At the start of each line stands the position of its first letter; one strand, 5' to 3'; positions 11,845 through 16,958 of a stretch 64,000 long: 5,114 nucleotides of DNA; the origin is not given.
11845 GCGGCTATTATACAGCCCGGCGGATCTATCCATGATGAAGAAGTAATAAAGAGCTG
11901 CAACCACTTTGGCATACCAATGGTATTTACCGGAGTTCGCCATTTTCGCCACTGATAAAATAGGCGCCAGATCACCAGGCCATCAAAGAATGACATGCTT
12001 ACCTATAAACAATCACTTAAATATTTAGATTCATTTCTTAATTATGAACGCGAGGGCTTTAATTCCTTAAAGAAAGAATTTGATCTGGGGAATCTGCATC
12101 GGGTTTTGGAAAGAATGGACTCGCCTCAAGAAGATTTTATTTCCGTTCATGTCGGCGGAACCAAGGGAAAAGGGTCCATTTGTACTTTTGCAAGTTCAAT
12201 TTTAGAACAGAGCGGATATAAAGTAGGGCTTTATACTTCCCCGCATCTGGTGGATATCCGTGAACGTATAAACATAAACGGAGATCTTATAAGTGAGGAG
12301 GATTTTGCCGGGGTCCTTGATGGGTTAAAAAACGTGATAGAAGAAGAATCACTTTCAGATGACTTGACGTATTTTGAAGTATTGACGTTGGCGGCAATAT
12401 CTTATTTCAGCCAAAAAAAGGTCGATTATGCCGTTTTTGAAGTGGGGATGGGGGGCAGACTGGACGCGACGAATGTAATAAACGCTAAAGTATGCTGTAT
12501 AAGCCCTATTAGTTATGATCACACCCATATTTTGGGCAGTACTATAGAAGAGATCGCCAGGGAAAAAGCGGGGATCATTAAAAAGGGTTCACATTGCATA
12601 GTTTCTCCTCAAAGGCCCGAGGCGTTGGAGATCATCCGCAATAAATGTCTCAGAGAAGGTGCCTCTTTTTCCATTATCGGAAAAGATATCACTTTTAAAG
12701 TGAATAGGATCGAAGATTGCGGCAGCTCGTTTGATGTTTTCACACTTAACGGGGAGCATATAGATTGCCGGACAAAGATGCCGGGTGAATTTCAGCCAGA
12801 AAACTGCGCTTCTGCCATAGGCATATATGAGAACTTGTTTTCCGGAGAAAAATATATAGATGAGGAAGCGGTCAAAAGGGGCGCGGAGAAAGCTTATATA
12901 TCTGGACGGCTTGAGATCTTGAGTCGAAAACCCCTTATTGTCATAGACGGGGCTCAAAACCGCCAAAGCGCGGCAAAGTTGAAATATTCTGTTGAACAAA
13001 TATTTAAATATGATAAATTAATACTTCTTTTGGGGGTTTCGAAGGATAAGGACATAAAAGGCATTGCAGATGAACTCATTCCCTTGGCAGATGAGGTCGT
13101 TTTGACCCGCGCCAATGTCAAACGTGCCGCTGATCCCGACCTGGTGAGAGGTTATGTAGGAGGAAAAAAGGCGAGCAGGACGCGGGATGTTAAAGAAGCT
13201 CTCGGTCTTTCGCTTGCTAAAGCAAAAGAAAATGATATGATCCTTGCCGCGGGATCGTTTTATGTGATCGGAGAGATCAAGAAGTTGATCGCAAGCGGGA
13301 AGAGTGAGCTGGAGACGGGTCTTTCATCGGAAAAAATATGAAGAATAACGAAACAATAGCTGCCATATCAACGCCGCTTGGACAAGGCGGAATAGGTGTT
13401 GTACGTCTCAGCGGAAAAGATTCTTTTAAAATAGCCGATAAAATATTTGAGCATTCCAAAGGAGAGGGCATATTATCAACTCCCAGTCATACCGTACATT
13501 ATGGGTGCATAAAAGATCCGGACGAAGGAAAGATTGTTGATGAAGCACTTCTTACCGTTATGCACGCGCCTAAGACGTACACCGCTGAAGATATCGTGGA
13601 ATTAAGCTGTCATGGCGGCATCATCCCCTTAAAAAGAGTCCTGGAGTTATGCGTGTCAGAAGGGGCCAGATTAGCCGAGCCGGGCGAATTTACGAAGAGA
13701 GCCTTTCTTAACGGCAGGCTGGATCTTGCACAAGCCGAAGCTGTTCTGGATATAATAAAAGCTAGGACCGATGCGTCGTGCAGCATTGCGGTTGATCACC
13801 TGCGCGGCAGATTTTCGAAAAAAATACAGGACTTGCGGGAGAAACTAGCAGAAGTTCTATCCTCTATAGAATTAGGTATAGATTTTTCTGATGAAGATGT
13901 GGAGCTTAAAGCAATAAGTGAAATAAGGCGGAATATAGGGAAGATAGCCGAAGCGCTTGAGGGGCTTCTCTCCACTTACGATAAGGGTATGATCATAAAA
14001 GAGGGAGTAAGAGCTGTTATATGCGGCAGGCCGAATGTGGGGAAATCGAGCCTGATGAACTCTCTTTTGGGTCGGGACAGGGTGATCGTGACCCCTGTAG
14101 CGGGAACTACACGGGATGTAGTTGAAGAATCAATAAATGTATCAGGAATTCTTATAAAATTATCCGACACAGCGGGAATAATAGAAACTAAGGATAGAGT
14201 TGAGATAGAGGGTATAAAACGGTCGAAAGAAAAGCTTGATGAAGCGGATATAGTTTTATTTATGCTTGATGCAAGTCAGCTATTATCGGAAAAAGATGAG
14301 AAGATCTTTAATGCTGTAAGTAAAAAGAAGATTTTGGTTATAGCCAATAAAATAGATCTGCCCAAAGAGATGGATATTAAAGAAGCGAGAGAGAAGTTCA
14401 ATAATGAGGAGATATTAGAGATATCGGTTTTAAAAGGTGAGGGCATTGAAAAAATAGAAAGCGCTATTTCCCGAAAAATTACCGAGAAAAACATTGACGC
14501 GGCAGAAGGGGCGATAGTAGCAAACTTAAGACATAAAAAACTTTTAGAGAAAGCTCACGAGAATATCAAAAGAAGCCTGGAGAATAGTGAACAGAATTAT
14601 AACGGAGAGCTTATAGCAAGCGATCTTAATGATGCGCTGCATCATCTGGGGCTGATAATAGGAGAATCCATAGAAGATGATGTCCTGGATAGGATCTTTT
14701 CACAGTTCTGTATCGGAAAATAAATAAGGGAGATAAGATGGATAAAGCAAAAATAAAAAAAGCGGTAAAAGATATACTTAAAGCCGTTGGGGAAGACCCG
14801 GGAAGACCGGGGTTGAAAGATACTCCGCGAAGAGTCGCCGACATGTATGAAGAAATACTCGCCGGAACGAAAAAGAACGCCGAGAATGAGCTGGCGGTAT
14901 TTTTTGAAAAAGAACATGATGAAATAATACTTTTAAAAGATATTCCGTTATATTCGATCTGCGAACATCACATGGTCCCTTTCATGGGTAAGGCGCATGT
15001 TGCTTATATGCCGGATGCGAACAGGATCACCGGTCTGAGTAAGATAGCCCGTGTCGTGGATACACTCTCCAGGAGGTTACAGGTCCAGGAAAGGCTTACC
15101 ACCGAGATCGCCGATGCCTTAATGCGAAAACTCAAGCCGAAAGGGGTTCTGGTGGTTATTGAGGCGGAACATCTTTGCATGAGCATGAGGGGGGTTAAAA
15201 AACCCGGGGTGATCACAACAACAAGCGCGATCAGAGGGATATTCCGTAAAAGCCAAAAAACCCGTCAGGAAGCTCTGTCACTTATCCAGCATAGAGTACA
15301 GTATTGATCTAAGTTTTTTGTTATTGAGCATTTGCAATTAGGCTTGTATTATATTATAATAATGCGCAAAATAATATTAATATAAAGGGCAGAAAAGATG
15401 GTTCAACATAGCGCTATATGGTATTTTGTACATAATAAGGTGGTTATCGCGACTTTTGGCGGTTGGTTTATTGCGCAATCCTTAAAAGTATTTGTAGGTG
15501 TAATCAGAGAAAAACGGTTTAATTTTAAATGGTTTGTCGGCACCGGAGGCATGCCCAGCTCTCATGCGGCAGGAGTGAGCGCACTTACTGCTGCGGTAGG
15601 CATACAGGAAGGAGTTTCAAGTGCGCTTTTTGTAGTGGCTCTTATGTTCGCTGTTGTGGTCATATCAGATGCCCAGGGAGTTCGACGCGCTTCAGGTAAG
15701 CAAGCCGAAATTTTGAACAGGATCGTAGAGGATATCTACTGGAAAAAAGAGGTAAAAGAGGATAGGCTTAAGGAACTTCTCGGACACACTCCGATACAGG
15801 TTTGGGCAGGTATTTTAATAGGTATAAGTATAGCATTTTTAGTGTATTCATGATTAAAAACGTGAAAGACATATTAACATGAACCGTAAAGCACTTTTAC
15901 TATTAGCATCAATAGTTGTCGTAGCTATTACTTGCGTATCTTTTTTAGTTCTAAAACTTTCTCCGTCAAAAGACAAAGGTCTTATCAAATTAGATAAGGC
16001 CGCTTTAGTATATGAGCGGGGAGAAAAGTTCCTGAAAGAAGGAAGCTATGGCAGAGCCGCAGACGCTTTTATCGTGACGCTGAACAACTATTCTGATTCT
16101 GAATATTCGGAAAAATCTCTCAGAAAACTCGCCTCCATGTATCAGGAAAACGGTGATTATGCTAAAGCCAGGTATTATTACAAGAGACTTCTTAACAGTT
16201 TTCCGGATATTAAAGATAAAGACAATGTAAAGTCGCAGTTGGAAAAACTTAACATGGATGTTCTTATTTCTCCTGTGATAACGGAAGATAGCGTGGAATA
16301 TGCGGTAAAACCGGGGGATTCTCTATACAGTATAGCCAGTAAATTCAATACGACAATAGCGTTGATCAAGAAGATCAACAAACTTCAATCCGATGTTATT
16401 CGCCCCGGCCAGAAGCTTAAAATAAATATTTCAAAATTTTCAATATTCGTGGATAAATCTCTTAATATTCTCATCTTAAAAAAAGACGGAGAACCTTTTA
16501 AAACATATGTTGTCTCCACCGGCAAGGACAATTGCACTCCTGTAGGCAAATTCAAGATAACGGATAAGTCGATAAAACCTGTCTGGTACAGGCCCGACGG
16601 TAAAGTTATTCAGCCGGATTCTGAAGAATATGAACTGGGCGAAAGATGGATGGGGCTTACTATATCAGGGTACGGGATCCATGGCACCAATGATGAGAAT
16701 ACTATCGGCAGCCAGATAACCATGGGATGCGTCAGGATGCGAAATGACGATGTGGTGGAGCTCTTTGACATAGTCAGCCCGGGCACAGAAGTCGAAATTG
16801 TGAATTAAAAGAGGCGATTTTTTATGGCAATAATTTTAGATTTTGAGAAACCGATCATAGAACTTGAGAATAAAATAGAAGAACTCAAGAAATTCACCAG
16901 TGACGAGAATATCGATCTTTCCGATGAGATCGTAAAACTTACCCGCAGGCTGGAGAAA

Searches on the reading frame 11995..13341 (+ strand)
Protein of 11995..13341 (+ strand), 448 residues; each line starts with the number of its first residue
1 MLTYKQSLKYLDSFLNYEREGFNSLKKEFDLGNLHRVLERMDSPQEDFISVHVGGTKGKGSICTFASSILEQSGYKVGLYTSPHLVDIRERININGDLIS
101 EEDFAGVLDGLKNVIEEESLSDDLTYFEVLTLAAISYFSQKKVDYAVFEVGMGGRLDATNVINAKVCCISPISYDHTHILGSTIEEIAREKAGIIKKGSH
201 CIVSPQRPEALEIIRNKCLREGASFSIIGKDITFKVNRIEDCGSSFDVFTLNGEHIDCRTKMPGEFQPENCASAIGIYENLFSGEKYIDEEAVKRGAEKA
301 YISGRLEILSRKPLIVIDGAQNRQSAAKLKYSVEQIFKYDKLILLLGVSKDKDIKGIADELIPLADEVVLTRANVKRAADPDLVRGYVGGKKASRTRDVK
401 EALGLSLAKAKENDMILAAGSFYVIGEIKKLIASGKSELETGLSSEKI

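Call 27: search_protein_families(library=pfam, proteins=[window:11995-13341:+], max_evalue=0.0001)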
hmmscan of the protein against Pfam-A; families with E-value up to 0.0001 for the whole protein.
window:11995-13341:+ (448 aa): 2 families
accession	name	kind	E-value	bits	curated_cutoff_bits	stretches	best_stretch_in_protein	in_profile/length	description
PF02875.26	Mur_ligase_C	-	6.3e-17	63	28.4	1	304-422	1-127/127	Mur ligase, glutamate ligase domain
PF08245.18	Mur_ligase_M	-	1.7e-15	58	24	1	53-277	1-199/200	Mur ligase middle domain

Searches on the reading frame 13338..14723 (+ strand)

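Call 27: search_protein_families(library=pfam, proteins=[window:13338-14723:+], max_evalue=0.0001)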
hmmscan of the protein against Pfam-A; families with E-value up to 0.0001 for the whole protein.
window:13338-14723:+ (461 aa): 8 families
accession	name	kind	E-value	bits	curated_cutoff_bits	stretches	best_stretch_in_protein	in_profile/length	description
PF12631.12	MnmE_helical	-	4.4e-55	187.5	40.1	1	130-458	1-211/211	MnmE helical domain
PF10396.14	TrmE_N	-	8.2e-45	152.2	29.8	1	6-127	1-117/117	GTP-binding protein TrmE N-terminus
PF01926.29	MMR_HSR1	-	3.5e-27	95.2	21.9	1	226-338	2-113/113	50S ribosome-binding GTPase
PF02421.24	FeoB_N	-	2.9e-09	37.1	27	1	226-376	3-155/156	Ferrous iron transport protein B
PF00350.29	Dynamin_N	-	7.2e-07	29.8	27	0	227-260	2-34/168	Dynamin family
PF03193.22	RsgA_GTPase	-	1.9e-06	28.3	30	0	224-255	107-138/174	RsgA GTPase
PF04548.22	AIG1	-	2.2e-06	27.6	27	1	225-328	2-108/212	AIG1 family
PF00025.27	Arf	-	7.2e-05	22.8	22.3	0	221-361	12-147/174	ADP-ribosylation factor family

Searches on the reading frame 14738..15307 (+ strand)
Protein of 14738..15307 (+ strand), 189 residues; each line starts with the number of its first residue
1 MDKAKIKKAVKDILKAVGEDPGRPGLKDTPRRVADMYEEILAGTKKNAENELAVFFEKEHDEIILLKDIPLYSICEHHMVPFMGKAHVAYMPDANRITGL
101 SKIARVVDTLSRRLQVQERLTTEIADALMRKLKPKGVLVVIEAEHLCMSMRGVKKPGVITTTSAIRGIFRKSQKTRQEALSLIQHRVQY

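Call 27: search_protein_families(library=pfam, proteins=[window:14738-15307:+], max_evalue=0.0001)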
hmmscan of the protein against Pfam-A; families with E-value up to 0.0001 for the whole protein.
window:14738-15307:+ (189 aa): 1 family
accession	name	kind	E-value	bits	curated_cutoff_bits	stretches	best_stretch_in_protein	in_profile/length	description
PF01227.27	GTP_cyclohydroI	-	3.8e-76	254.9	27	1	6-183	1-178/179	GTP cyclohydrolase I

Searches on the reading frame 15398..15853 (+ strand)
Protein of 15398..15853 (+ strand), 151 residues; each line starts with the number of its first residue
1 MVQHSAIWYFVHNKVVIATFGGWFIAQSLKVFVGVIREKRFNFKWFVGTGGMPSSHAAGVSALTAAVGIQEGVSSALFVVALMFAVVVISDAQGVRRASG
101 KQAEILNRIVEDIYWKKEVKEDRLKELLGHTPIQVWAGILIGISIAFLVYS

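Call 27: search_protein_families(library=pfam, proteins=[window:15398-15853:+], max_evalue=0.0001)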
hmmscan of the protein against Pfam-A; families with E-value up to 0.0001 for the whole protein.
window:15398-15853:+ (151 aa): 1 family
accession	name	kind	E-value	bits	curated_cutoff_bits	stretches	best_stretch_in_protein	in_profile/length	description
PF02681.20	DUF212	-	3.6e-47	160.1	26.5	1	12-145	2-126/126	Divergent PAP2 family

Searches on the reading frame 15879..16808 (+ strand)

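Call 27: search_protein_families(library=pfam, proteins=[window:15879-16808:+], max_evalue=0.0001)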
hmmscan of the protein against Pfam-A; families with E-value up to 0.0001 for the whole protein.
window:15879-16808:+ (309 aa): 4 families
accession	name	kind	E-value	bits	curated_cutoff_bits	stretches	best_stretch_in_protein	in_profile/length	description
PF03734.19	YkuD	-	7.1e-24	85.5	23.4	1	188-307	3-146/146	L,D-transpeptidase catalytic domain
PF01476.26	LysM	-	1e-15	57.8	20.9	1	141-182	1-42/43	LysM domain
PF13525.12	YfiO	-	1.9e-07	31.5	25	1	42-117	6-81/203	Outer membrane lipoprotein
PF13174.12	TPR_6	-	2e-05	25.4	26.3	0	81-110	3-32/33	Tetratricopeptide repeat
